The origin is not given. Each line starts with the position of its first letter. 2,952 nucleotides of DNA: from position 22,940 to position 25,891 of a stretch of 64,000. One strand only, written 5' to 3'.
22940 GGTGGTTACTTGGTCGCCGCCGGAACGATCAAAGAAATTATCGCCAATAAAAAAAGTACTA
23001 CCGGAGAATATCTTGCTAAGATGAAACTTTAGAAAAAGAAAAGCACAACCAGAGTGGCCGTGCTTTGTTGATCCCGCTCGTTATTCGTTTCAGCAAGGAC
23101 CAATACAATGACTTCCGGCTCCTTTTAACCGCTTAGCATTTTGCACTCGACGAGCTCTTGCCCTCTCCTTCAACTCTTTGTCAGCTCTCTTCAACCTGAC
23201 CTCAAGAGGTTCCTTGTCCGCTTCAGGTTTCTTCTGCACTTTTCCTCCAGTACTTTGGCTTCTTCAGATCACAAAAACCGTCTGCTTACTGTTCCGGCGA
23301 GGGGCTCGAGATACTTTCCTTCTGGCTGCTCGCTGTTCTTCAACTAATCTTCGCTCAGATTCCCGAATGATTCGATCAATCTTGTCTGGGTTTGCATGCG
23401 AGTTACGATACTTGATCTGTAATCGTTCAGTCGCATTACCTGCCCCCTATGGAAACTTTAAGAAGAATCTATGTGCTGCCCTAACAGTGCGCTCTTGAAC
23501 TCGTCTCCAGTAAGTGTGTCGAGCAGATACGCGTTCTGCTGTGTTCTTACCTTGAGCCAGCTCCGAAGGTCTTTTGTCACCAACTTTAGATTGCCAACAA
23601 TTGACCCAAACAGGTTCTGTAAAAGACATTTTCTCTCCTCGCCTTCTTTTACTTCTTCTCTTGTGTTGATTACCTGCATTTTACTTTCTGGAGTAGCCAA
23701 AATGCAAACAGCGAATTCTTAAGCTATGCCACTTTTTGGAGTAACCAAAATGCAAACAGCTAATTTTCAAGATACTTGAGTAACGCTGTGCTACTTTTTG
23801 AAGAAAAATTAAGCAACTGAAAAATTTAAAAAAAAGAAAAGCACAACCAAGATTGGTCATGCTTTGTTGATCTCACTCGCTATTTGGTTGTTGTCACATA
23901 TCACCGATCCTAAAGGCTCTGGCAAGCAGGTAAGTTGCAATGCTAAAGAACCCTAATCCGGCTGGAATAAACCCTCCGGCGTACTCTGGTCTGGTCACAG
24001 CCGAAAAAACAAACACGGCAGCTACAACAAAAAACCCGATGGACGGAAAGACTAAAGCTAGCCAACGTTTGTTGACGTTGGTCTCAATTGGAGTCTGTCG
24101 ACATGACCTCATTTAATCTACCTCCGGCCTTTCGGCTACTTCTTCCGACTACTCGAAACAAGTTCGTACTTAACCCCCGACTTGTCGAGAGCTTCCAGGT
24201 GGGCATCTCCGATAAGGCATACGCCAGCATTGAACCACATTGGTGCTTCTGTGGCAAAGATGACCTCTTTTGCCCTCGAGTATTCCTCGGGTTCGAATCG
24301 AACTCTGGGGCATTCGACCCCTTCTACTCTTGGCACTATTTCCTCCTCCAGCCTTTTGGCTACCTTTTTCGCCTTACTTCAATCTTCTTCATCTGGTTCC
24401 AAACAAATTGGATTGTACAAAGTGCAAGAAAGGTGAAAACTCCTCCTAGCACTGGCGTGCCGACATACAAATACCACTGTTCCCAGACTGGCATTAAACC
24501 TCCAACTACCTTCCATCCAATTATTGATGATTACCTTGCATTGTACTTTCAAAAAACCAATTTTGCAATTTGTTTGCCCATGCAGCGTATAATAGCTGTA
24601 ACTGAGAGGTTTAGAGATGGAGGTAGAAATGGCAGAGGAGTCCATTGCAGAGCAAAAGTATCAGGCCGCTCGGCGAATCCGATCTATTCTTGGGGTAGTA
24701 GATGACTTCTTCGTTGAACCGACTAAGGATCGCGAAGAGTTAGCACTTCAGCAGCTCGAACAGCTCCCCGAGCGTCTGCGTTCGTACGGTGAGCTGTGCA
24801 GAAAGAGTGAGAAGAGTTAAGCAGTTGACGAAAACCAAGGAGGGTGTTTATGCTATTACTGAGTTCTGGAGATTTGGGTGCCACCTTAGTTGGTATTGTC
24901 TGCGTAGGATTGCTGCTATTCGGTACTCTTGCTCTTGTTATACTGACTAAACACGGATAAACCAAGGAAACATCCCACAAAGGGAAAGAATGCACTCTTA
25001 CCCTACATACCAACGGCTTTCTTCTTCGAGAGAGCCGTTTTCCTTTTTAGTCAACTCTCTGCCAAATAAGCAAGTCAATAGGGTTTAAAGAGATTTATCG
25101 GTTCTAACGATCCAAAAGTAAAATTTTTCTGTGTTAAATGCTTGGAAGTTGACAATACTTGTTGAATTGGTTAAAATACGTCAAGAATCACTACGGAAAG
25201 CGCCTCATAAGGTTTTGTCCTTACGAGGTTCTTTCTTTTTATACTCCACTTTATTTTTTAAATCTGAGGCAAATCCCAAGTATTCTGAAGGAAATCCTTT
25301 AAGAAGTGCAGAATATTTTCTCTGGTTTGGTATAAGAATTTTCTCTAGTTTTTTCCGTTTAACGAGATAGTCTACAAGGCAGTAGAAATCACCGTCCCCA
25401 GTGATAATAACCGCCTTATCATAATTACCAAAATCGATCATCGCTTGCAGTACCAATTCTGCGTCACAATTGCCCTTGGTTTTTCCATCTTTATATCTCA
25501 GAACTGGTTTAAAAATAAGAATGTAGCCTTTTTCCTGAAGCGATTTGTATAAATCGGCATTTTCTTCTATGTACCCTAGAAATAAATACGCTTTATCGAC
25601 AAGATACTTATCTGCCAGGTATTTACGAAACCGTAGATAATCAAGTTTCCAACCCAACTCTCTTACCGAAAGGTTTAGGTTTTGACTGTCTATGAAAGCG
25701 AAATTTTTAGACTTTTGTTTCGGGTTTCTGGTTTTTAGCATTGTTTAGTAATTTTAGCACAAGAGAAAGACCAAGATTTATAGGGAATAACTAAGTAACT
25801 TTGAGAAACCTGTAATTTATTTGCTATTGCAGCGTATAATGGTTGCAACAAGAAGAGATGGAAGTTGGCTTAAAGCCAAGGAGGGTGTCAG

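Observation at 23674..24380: Minus-strand operon of two tiny proteins preceded by duplicated conserved 5'UTR hairpin-plus-SD modules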

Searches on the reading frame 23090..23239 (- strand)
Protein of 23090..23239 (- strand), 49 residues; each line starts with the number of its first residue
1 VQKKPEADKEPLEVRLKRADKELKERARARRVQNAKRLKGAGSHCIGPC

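Call 11: search_protein_families(library=pfam, proteins=[window:23090-23239:-], max_evalue=0.1)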
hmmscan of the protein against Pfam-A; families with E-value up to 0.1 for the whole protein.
window:23090-23239:- (49 aa): 0 families

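Call 64: find_homologous_proteins(query=A6, max_evalue=0.01)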
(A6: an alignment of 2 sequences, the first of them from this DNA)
Query A6 (2 sequences) (49 aa, profile of the alignment): 5 proteins with E <= 0.01 among 7 candidates.
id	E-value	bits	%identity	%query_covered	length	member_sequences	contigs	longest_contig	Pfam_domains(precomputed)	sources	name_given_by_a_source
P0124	8.8e-42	159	38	88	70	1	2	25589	-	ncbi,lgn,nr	ncbi:MAG TPA: hypothetical protein VLE47_01605 [Candidatus Saccharimonadales bacterium]|nr:hypotheti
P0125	3.0e-19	87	100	100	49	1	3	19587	-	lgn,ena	-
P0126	9.7e-16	75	88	100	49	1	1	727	-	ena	-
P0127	9.4e-14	69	84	100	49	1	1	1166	-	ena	-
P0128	1.1e-9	56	100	80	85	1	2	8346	-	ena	-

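Call 65: find_encoding_contigs(protein=P0124, flank=10000, max_places=3)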
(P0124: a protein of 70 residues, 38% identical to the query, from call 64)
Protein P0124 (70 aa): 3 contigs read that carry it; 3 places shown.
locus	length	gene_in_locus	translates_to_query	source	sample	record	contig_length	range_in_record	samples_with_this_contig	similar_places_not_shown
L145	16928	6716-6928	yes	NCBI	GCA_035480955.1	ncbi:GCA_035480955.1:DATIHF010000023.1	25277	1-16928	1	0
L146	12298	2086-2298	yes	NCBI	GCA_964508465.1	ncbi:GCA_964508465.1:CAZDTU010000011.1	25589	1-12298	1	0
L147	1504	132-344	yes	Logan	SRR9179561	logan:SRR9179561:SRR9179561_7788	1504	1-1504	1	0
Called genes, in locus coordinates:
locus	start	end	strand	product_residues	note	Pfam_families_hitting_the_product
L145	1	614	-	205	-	PF01926:MMR_HSR1, PF02421:FeoB_N (weak)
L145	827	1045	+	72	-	-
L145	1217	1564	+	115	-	-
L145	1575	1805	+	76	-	-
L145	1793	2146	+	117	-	-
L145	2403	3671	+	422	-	PF00270:DEAD, PF04851:ResIII (weak), PF00271:Helicase_C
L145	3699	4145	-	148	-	-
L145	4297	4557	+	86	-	-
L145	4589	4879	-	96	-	-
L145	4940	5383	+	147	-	PF08818:DUF1801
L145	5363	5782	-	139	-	PF05425:CopD (weak)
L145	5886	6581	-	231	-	-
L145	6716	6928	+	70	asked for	-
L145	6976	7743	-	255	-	PF12698:ABC2_membrane_3, PF01061:ABC2_membrane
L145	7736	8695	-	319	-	PF00005:ABC_tran, PF13304:AAA_21, PF13732:DrrA1-3_C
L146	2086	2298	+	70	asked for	-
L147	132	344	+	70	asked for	-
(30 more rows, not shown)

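Call 66: find_encoding_contigs(protein=P0127, flank=5000, max_places=3)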
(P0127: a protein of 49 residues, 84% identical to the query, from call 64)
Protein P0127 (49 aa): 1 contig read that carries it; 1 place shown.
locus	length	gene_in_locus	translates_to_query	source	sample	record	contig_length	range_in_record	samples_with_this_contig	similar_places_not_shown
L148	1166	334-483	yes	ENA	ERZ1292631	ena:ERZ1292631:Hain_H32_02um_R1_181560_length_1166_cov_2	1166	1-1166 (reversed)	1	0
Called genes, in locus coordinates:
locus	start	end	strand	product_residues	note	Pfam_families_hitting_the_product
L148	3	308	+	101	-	?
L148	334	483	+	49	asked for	-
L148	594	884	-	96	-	-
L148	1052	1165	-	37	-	?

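Call 67: find_encoding_contigs(protein=P0126, flank=5000, max_places=3)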
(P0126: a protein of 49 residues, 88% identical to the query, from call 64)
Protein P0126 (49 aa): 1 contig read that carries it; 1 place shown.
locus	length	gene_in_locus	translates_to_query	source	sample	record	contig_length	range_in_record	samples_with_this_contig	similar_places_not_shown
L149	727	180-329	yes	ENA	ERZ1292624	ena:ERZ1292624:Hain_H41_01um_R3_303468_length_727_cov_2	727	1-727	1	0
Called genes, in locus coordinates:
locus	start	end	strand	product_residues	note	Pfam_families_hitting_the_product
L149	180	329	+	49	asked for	-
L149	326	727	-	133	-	?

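Call 76: search_protein_families(library=phrogs, proteins=[window:23093-23239:-], max_evalue=0.01)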
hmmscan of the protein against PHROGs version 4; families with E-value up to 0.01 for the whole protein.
seq(49 aa): 0 families

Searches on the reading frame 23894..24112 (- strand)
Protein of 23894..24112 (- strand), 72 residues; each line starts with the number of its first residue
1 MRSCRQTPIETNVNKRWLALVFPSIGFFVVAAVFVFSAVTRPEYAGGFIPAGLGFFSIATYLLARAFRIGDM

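Call 11: search_protein_families(library=pfam, proteins=[window:23894-24112:-], max_evalue=0.1)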
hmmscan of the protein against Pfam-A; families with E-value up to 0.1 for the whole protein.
window:23894-24112:- (72 aa): 1 family
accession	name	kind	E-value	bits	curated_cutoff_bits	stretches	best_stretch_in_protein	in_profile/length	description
PF04241.20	DUF423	-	0.075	13.7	25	1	25-64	33-71/86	Protein of unknown function (DUF423)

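Call 12: find_encoding_contigs(protein=window:23897-24112:-, flank=10000, max_places=10)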
Protein seq(72 aa) (72 aa): 13 contigs read that carry it; 7 places shown.
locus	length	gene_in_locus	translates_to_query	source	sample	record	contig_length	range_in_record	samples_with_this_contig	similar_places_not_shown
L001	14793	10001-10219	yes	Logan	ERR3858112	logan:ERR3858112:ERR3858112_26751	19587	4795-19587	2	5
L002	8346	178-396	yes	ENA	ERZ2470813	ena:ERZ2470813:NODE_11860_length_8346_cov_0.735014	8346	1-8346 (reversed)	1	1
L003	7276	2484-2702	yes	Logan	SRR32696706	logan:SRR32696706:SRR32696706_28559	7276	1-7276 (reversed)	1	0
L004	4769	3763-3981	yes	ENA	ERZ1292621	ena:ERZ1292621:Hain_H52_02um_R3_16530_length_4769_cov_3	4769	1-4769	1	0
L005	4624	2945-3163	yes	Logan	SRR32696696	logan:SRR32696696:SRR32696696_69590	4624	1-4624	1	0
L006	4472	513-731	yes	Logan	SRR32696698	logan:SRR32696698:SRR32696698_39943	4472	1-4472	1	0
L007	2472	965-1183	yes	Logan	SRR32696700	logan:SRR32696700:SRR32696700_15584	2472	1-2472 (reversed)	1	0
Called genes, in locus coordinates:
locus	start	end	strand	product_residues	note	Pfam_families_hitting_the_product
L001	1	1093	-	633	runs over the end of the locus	PF01841:Transglut_core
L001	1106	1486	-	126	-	PF00072:Response_reg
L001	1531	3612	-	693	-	PF13185:GAF_2, PF13492:GAF_3 (weak), PF13188:PAS_8 (faint), PF00989:PAS, PF08448:PAS_4, PF13426:PAS_9 (weak), PF00512:HisKA, PF02518:HATPase_c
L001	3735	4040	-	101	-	-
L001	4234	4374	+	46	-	-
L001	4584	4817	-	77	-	PF16277:DUF4926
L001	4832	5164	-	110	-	PF21814:DUF6883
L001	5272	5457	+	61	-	-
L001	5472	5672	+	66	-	-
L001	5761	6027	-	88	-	-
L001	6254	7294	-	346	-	PF02661:Fic, PF25212:HVO_A0114 (weak)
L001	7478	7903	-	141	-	-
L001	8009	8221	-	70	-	-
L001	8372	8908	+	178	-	PF01936:NYN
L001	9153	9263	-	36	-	-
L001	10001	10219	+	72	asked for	-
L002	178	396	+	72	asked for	-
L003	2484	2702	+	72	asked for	-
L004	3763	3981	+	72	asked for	-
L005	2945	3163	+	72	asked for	-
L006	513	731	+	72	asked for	-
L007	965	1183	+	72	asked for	-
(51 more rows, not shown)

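Call 76: search_protein_families(library=phrogs, proteins=[window:23894-24112:-], max_evalue=0.01)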
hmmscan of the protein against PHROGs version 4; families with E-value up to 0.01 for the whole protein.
window:23894-24112:- (72 aa): 0 families

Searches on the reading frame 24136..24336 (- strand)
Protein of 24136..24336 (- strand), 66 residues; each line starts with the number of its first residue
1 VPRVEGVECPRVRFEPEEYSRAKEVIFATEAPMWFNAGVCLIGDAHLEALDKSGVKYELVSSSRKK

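Call 11: search_protein_families(library=pfam, proteins=[window:24136-24336:-], max_evalue=0.1)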
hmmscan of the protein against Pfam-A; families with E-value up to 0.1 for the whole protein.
window:24136-24336:- (66 aa): 0 families

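Call 34: find_homologous_proteins(query=window:24139-24336:-, max_evalue=0.01)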
Query seq(66 aa) (66 aa): 1 proteins with E <= 0.01 among 1 candidates.
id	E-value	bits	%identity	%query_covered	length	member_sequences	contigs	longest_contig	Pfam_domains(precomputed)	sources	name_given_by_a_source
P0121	6.2e-37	141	100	100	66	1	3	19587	-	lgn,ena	-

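Call 47: search_protein_representatives(protein=window:24139-24336:-)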
Query: 66 residues. Proteins with E-value up to 0.001 (for the whole library): 3; up to 1e-10: 1; up to 1e-30: 1. The best 3 are listed.
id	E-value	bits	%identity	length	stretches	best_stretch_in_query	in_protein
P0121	2.0e-37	141.4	100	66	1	1-66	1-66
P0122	8.9e-06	41.7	29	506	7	18-45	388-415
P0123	1.7e-04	37.6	45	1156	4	43-62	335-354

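Call 76: search_protein_families(library=phrogs, proteins=[window:24139-24336:-], max_evalue=0.01)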
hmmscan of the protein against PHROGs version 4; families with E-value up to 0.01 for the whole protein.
seq(66 aa): 0 families

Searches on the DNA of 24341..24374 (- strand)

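Call 39: build_rna_model(alignment_id=A2, structure=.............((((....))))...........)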
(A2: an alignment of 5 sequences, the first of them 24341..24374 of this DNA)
Model R1 built from alignment A2 (5 sequences, 36 columns); structure: as given.
model positions 34; base pairs 4; branch points 0; effective number of sequences 5; information 0.83 bits per position. Calibrated on 0.2 Mb of random sequence (short: E-values are rough).
structure used (alignment columns):
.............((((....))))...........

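Call 40: search_with_rna_model(model_id=R1, source=window, filters=off, max_evalue=10, show_alignments=0)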
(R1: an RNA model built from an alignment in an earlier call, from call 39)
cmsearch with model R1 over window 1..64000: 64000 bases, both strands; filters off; matches with E-value up to 10: 40.
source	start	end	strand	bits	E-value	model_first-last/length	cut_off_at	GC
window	24117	24150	-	41.4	1.5e-07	1-34/34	no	0.56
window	24341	24374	-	39.4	4.5e-07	1-34/34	no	0.53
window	28844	28877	-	35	4.8e-06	1-34/34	no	0.62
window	29887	29920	-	34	8.2e-06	1-34/34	no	0.41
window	26170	26207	+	16.8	0.089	1-34/34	no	0.55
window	25853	25887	+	15.9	0.14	1-34/34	no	0.49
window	31459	31486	+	12.5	0.9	1-34/34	no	0.39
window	63641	63668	+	12.3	0.98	1-34/34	no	0.57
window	35900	35923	+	11.5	1.6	1-34/34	no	0.33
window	31867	31898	+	11.4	1.6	1-34/34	no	0.38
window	61734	61767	-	11.2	1.8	1-34/34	no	0.35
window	44446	44479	-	11.1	1.9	1-34/34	no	0.26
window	9078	9114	-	10.7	2.3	1-34/34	no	0.41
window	50612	50639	-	10.6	2.4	1-34/34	no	0.32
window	56494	56527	-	10.3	2.9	1-34/34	no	0.65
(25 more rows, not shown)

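Call 50: search_with_rna_model(model_id=R1, sources=[window, L058, L138, L142], filters=off, max_evalue=3, make_alignment=true)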
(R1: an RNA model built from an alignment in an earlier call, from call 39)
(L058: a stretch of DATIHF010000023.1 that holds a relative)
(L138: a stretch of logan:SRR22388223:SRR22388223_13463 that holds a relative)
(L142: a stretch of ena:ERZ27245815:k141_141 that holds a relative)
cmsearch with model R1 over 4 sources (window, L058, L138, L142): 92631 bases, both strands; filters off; matches with E-value up to 3: 18.
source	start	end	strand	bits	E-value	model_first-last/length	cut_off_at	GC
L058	1181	1214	+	42.6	1.2e-07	1-34/34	no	0.53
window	24117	24150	-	41.4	2.2e-07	1-34/34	no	0.56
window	24341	24374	-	39.4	6.5e-07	1-34/34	no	0.53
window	28844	28877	-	35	7e-06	1-34/34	no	0.62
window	29887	29920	-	34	1.2e-05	1-34/34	no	0.41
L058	6677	6710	+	24.8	0.0017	1-34/34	no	0.53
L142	5239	5272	-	19.5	0.03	1-34/34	no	0.44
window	26170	26207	+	16.8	0.13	1-34/34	no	0.55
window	25853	25887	+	15.9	0.21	1-34/34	no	0.49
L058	6279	6319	-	14.7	0.39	1-34/34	no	0.34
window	31459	31486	+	12.5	1.3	1-34/34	no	0.39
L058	7598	7631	+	12.5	1.3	1-34/34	no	0.41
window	63641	63668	+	12.3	1.4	1-34/34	no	0.57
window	35900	35923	+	11.5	2.3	1-34/34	no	0.33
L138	9654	9677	+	11.5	2.3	1-34/34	no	0.33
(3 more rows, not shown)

Alignment A3: 18 matches aligned to the model, 52 columns, each read 5' to 3' on its own strand. Consensus structure (alignment columns), stored with it:
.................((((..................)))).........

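Call 68: search_with_rna_model(model_id=R1, sources=[L145, L146, L147, L148, L149, L144, L139, L140], filters=off, max_evalue=2, show_alignments=0)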
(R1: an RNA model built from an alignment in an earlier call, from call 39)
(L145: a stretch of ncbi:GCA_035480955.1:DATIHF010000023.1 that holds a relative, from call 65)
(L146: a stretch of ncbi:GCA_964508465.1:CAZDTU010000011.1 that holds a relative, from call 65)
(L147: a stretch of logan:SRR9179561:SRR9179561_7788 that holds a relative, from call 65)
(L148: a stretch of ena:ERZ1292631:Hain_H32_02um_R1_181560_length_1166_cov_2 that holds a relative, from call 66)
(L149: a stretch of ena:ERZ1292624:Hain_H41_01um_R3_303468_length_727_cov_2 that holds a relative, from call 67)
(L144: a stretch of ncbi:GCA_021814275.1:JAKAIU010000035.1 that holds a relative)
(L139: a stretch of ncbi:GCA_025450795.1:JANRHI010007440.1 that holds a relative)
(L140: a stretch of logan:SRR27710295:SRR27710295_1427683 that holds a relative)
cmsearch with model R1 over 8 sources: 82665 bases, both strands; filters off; matches with E-value up to 2: 13.
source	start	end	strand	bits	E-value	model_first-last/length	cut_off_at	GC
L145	1181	1214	+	42.6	1.1e-07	1-34/34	no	0.53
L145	6677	6710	+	24.8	0.0015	1-34/34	no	0.53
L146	2047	2080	+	24.8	0.0015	1-34/34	no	0.53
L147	93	126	+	24.8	0.0015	1-34/34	no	0.53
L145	6279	6319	-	14.7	0.34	1-34/34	no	0.34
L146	1649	1689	-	14.7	0.34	1-34/34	no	0.34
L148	299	332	+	12.9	0.91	1-34/34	no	0.38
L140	18401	18422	+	12.9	0.94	13-34/34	no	0.36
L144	4143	4170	+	12.6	1.1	1-34/34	no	0.46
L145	7598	7631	+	12.5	1.2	1-34/34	no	0.41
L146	2968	3001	+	12.5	1.2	1-34/34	no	0.41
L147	1014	1047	+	12.5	1.2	1-34/34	no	0.41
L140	131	154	-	12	1.5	1-34/34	no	0.38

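Call 81: search_with_rna_model(model_id=R1, sources=[L150, L151, L152, L143], filters=off, max_evalue=1)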
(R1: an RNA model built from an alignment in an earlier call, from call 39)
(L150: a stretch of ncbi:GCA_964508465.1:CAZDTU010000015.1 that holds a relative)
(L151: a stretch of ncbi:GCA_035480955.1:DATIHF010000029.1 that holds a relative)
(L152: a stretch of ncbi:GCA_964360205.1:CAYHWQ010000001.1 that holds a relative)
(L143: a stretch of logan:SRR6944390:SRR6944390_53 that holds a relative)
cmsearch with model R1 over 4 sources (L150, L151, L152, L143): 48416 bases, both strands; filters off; matches with E-value up to 1: 1.
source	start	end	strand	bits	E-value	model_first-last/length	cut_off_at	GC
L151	12312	12347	-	17.8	0.038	1-34/34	no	0.44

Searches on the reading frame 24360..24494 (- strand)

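Call 11: search_protein_families(library=pfam, proteins=[window:24360-24494:-], max_evalue=0.1)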
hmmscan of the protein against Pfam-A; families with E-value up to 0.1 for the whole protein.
window:24360-24494:- (44 aa): 1 family
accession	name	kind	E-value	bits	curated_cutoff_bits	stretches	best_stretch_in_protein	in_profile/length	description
PF23494.1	bPH_10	-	0.069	13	27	1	1-30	5-34/151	YqeB-like bacterial PH domain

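Call 76: search_protein_families(library=phrogs, proteins=[window:24360-24494:-], max_evalue=0.01)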
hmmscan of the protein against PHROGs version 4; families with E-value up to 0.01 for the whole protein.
window:24360-24494:- (44 aa): 0 families

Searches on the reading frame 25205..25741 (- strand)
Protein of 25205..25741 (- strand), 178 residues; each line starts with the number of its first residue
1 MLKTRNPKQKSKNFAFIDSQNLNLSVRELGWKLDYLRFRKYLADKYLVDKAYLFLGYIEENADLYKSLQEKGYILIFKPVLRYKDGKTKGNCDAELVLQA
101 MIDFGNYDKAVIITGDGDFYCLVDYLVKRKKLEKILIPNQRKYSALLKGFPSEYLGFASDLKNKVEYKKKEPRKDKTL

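Call 11: search_protein_families(library=pfam, proteins=[window:25205-25741:-], max_evalue=0.1)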
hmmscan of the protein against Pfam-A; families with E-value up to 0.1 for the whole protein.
window:25205-25741:- (178 aa): 1 family
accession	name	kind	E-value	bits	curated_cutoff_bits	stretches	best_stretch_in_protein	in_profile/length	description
PF01936.24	NYN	-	2e-12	48.3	24.2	1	16-136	5-124/145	NYN domain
